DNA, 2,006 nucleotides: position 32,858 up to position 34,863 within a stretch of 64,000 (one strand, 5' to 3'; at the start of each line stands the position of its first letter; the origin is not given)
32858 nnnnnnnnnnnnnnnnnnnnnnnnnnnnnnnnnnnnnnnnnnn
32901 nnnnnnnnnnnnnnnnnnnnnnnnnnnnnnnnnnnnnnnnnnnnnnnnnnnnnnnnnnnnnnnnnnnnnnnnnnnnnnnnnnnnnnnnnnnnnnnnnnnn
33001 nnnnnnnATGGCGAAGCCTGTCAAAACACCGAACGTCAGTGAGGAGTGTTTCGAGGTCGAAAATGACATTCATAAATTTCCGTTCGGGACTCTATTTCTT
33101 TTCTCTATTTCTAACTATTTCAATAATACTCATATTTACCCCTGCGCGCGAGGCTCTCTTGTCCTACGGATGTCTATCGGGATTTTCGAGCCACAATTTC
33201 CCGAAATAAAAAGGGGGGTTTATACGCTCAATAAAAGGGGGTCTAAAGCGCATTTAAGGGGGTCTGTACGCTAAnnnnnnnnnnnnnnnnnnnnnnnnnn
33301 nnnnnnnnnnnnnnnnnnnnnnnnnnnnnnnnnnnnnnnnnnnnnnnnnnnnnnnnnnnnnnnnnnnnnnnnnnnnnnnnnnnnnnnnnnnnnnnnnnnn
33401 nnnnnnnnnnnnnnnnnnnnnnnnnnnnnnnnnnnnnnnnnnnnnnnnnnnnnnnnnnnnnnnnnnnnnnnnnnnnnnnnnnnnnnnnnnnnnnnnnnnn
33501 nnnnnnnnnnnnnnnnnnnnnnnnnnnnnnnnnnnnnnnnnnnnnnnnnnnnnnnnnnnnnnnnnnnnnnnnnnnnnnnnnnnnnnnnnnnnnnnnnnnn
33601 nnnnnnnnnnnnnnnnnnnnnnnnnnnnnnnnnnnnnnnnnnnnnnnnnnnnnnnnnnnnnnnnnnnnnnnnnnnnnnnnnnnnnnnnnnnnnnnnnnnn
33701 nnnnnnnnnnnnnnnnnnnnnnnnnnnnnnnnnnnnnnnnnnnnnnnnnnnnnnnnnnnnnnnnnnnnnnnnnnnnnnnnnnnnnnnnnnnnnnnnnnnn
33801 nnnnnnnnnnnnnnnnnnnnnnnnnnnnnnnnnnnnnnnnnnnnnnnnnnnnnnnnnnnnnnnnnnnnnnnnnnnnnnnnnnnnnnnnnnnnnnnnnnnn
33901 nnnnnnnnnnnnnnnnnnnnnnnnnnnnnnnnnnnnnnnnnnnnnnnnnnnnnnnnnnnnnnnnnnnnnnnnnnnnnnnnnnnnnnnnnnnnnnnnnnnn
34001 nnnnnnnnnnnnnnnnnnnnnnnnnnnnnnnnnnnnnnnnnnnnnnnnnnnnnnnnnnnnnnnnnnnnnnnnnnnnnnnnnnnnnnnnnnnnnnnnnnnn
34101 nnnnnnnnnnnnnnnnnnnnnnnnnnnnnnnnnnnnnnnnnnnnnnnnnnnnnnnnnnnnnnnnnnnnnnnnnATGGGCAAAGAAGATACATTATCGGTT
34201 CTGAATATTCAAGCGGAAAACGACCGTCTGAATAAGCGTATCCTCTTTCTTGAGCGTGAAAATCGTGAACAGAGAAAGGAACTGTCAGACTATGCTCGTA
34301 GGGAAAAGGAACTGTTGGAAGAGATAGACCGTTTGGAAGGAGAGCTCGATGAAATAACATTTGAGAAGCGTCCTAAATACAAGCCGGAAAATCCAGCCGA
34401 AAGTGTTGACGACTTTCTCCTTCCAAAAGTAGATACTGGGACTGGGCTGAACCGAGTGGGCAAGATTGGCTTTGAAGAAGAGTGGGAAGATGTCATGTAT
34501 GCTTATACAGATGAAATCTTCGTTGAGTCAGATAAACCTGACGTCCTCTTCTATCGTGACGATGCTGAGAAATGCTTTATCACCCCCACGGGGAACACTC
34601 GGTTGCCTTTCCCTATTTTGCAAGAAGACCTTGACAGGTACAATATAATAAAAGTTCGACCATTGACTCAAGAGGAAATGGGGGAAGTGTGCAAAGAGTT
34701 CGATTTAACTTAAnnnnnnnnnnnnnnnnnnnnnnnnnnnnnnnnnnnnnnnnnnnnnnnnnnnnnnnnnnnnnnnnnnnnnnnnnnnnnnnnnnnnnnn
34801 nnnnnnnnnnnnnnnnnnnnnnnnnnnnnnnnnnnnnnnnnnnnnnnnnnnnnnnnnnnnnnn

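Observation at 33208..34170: Plasmid-style origin: iteron array, inverted half-iteron and a Rep_3-like initiator in a phage lacking visible replication enzymes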

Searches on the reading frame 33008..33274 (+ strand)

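Call 4: search_protein_families(library=pfam, proteins=[window:33008-33274:+], max_evalue=1)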
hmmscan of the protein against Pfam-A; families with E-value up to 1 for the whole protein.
window:33008-33274:+ (88 aa): 1 family
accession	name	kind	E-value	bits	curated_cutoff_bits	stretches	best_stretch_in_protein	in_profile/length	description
PF21919.2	P23-45_portal_barrel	-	0.29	10.1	27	1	20-56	112-143/448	Phage P23-45 portal protein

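Call 5: search_protein_families(library=phrogs, proteins=[window:33008-33274:+], max_evalue=1)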
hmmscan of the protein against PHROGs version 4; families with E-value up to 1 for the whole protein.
window:33008-33274:+ (88 aa): 0 families

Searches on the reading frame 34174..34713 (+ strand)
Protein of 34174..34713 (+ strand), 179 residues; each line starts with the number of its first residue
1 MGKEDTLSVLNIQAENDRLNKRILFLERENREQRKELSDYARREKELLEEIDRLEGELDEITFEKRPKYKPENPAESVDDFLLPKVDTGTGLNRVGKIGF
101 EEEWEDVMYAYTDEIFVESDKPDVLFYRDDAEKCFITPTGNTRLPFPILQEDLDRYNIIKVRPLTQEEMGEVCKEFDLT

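Call 4: search_protein_families(library=pfam, proteins=[window:34174-34713:+], max_evalue=1)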
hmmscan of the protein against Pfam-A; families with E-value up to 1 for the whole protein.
window:34174-34713:+ (179 aa): 6 families
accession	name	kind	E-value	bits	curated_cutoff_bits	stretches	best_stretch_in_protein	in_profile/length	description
PF25785.1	TPR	-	0.0051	17.5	27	1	16-76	2-62/110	Nucleoprotein TPR-like domain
PF10473.14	CENP-F_leu_zip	-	0.011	16.2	34.5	1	12-64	15-67/140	Leucine-rich repeats of kinetochore protein Cenp-F/LEK1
PF14662.11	KASH_CCD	-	0.03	14.7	43.3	1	13-61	94-142/191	Coiled-coil region of CCDC155 or KASH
PF12329.13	TMF_DNA_bd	-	0.063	13.7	35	1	13-60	25-72/74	TATA element modulatory factor 1 DNA binding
PF17675.6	APG6_N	-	0.16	12.8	45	1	19-62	44-80/132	Apg6 coiled-coil region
PF11221.13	Med21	-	0.76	10.5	37.3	0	14-55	98-139/144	Subunit 21 of Mediator complex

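Call 5: search_protein_families(library=phrogs, proteins=[window:34174-34713:+], max_evalue=1)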
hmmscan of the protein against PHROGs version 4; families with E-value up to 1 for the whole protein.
window:34174-34713:+ (179 aa): 7 families
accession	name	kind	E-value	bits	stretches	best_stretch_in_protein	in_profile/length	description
phrog_95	-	integration and excision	0.0044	16.6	1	11-123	458-561/651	integrase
phrog_3671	-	unknown function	0.063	14.5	1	10-41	46-77/87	-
phrog_7303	-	unknown function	0.093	13.8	1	16-60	10-54/80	-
phrog_3643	-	unknown function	0.11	13.9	1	18-61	8-51/63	-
phrog_20287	-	unknown function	0.14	13.5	1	11-63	39-94/136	-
phrog_10366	-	unknown function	0.18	13.2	1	17-63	12-54/75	-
phrog_1283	-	tail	0.4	10.5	1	29-79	475-524/584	baseplate hub subunit and tail length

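Call 14: search_protein_families(library=ncbifam, proteins=[window:34174-34713:+], max_evalue=0.01)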
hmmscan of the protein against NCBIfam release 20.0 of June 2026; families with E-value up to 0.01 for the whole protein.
window:34174-34713:+ (179 aa): 0 families

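Call 80: find_homologous_proteins(query=window:34174-34713:+, max_evalue=0.001)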
Query window:34174-34713:+ (179 aa): 36 proteins with E <= 0.001 among 109 candidates.
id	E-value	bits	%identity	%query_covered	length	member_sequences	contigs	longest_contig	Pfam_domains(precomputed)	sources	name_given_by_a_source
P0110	1.1e-109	382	97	100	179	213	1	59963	-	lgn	-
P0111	1.0e-104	366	93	100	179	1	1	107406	-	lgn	-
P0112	2.5e-104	365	91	100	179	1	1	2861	-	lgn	-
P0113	1.4e-103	362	92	100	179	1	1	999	-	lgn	-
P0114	1.9e-103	362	92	100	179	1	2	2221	-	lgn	-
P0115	1.1e-102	359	92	99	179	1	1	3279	-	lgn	-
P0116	3.1e-102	358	91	100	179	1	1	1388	-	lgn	-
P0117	3.6e-102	358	91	100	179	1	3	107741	-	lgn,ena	-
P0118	9.0e-102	356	90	100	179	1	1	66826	-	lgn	-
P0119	1.0e-101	356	90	100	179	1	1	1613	-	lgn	-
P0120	1.1e-101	356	90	100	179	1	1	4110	-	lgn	-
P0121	1.4e-101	356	90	100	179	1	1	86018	-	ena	-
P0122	1.6e-101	356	90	100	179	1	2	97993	-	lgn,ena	-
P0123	2.0e-101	355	90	100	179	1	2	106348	-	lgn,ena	-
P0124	3.8e-100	351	89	100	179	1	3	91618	-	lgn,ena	-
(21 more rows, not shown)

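Call 88: predict_structure(alignment_id=A6)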
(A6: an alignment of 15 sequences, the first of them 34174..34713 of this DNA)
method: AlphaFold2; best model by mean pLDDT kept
length: 179 residues; sequences in the alignment: 15
mean_pLDDT: 81.4   pTM: 0.44
mean pLDDT of the five models: 81.4, 80.8, 80.7, 79.1, 78.8
residues with pLDDT >= 90: 55; 70-90: 85; 50-70: 31; < 50: 8
segments of 3 or more residues with pLDDT < 50: 86-89
pLDDT, mean of each block of 10 residues (from residue 1): 82 95 96 96 96 88 56 59 53 66 86 85 88 85 85 86 87 75
secondary structure, 60 per line:
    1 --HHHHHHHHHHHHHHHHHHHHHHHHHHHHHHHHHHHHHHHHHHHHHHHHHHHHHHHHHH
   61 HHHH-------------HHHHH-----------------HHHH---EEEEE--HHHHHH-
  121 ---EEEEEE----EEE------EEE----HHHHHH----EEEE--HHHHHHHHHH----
elements in order: H3-64 H78-82 H100-103 E107-111 H114-119 E124-129 E134-136 E143-145 H150-155 E160-163 H166-175

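Call 90: fold_search(model_id=the predicted structure, library=pdb)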
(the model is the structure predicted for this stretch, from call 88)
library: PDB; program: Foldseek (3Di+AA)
matches with E <= 10: 50; with E <= 0.001: 0
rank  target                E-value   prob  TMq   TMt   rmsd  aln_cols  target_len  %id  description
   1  2bxr_A                2.3e+00  0.01  0.07  0.04  12.8        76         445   14  Human Monoamine Oxidase A in complex with Clorgyline, Crystal Form A (released 2005-08-09)
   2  8p7a_A                2.6e+00  0.01  0.09  0.05  12.6        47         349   11  Crystal structure of the ORD domain of human ORP8 (released 2023-08-23)
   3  1b9m_B                3.2e+00  0.04  0.15  0.11  13.5       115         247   12  REGULATOR FROM ESCHERICHIA COLI (released 2000-03-15)
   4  1b9m_A                3.6e+00  0.01  0.11  0.08  11.8        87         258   15  REGULATOR FROM ESCHERICHIA COLI (released 2000-03-15)
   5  9bv1_A                4.2e+00  0.02  0.15  0.07  19.9       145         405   14  M2A Midnolin-Proteasome (translocating) (released 2025-06-11)
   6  7tcl                  4.5e+00  0.02  0.13  0.10  11.4        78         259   13  Crystal structure of P.IsnB complexed with tyrosine isonitrile (released 2022-08-31)
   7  6o9l_R                4.8e+00  0.01  0.13  0.13  15.0       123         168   17  Human holo-PIC in the closed state (released 2019-05-29)
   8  1b9n_B                5.1e+00  0.03  0.14  0.11  14.9       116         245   11  REGULATOR FROM ESCHERICHIA COLI (released 2000-03-15)
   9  7sz2_B                5.1e+00  0.01  0.11  0.11  13.7       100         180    9  Mouse PARP13/ZAP ZnF5-WWE1-WWE2 bound to ATP (released 2022-10-05)
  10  7tgn_B                5.1e+00  0.01  0.11  0.05  15.0       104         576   12  Crystal structure of DesD, the desferrioxamine synthetase from the Streptomyces violaceus salmycin biosynthetic pathwa (released 2022-07-06)
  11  9dcr_A                5.4e+00  0.01  0.12  0.10  11.4        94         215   12  Structure of the TelA-associated type VII secretion system chaperone SIR_0168 (released 2025-11-05)
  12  7tgj_E                5.8e+00  0.02  0.09  0.03   7.4        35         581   11  Crystal structure of DesD, the desferrioxamine synthetase from the Streptomyces griseoflavus ferrimycin biosynthetic p (released 2022-07-06)
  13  7sz3_B                5.8e+00  0.01  0.10  0.10  13.4       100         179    8  Mouse PARP13/ZAP ZnF5-WWE1-WWE2 bound to ADPr (released 2022-10-05)
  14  8jxj_A                6.2e+00  0.02  0.11  0.04   4.5        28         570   18  rat megalin RAP complex leg (released 2024-06-19)
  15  1ss4_B                6.6e+00  0.01  0.08  0.09   9.2        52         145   17  Crystal Structure of the Glyoxalase Family Protein APC24694 from Bacillus cereus (released 2004-08-03)
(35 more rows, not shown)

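Call 93: find_related_loci(query=A6, collection=genome_contigs, flank=4000)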
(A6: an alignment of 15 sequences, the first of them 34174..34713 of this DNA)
Query A6 (179 aa) in genome_contigs; peptide patterns used: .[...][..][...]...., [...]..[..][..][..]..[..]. (x = any residue, [..] = any of these).
26 stretches matched a pattern, but none encodes a relative of the query by tblastn (E <= 1e-3).

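Call 100: find_related_loci(query=A6, collection=metagenome_contigs, flank=2600)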
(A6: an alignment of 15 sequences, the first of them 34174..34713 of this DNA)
Query A6 (179 aa) in metagenome_contigs; peptide patterns used: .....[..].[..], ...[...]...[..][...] (x = any residue, [..] = any of these).
316 stretches matched a pattern; 75 encode a relative of the query (tblastn E <= 1e-3); 75 distinct loci.
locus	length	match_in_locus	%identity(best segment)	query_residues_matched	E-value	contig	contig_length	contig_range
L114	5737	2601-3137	99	1-179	7e-116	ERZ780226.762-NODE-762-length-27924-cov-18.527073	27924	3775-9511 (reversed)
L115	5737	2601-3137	99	1-179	7e-116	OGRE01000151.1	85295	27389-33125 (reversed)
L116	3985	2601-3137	99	1-179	2e-116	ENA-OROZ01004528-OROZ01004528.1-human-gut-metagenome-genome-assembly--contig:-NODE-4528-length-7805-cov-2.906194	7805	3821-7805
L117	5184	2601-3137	99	1-179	2e-115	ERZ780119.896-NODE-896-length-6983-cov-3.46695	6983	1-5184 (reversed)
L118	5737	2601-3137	98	1-179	3e-115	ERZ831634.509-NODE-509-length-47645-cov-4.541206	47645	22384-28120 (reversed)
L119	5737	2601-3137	99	1-179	1e-114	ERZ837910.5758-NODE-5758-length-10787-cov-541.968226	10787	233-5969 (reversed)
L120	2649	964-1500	97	1-179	2e-118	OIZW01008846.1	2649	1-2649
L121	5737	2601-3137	98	1-179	6e-114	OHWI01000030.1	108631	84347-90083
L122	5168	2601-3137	98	1-179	6e-114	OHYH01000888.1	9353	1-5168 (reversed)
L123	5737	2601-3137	95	1-179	1e-101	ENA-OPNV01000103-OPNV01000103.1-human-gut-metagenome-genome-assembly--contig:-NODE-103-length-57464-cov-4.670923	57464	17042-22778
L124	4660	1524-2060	80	1-179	5e-95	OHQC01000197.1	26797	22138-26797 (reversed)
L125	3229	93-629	80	1-179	2e-95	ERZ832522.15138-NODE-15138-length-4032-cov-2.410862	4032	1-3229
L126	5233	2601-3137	80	1-179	5e-95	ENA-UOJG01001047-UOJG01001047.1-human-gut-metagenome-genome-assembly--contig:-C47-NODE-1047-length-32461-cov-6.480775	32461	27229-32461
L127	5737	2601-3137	80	1-179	5e-95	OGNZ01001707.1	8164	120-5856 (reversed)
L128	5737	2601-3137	80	1-179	5e-95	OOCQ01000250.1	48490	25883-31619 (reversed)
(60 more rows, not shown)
